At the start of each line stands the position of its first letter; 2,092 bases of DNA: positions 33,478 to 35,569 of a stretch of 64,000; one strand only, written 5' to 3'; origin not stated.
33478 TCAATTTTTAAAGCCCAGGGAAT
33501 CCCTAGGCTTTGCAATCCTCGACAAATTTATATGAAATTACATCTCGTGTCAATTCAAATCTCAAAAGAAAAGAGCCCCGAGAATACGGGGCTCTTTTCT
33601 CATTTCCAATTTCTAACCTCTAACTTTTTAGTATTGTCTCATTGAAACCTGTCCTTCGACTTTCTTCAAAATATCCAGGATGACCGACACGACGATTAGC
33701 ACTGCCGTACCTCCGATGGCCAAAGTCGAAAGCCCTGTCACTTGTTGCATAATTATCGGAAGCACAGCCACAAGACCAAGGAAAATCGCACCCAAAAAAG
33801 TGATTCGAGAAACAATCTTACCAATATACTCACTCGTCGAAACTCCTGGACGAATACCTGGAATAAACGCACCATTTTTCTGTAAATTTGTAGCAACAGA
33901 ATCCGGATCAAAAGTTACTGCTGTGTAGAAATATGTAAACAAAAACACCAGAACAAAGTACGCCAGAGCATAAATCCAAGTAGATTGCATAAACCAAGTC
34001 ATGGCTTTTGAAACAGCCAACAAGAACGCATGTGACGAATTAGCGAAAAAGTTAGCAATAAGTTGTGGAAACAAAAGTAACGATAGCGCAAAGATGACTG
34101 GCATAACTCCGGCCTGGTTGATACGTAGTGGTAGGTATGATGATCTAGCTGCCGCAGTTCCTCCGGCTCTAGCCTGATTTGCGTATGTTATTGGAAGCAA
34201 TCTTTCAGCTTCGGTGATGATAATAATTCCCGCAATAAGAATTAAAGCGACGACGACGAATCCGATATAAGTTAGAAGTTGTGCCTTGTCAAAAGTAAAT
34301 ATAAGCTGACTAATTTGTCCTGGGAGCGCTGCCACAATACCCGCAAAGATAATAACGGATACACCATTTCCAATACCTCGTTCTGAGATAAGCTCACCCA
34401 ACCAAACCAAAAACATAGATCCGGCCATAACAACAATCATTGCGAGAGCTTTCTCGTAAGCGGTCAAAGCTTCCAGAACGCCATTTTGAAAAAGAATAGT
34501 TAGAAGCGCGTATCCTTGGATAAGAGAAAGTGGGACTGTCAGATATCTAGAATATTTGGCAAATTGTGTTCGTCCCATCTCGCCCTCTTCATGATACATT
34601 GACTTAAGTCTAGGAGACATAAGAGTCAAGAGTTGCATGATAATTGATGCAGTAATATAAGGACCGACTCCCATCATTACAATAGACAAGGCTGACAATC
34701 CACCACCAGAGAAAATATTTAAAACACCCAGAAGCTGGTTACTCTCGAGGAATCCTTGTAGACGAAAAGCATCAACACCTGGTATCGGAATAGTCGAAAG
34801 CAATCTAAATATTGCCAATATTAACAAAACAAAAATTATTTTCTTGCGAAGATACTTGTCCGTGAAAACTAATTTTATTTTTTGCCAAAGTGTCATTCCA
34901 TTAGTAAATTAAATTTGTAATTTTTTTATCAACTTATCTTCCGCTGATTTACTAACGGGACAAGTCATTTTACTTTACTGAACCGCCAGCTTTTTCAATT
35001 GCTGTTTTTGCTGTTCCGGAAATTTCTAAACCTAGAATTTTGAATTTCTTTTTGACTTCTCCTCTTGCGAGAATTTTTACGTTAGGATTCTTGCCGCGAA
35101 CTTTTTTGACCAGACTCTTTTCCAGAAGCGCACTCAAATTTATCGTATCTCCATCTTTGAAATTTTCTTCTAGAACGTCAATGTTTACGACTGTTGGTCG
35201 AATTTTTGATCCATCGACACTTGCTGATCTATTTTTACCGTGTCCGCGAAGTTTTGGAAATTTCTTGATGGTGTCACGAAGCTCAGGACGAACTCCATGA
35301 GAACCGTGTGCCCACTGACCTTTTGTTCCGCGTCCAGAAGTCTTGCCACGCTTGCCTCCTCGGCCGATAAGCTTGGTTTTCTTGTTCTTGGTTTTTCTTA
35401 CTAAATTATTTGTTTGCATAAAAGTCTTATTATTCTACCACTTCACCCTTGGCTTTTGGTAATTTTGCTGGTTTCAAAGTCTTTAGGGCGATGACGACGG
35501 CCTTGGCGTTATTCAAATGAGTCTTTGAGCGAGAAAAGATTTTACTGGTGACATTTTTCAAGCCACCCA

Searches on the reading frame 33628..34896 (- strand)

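Call 77: search_protein_families(library=pfam, proteins=[window:33628-34896:-])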
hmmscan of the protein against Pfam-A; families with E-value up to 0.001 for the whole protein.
window:33628-34896:- (422 aa): 1 family
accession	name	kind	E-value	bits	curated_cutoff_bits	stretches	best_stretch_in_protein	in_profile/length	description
PF00344.25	SecY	-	8.8e-101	337.7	32.2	1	71-409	1-305/306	SecY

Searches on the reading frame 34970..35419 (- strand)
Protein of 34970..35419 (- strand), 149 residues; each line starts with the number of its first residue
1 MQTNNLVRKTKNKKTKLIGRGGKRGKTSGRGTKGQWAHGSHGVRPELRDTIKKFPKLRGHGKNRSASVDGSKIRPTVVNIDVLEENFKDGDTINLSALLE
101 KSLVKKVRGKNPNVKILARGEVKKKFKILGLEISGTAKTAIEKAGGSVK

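Call 77: search_protein_families(library=pfam, proteins=[window:34970-35419:-])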
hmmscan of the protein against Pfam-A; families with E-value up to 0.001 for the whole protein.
window:34970-35419:- (149 aa): 1 family
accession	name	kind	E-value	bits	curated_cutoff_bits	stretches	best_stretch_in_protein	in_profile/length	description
PF00828.25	Ribosomal_L27A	-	7.1e-13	49.2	21.5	1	77-148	1-71/72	Ribosomal proteins 50S-L15, 50S-L18e, 60S-L27A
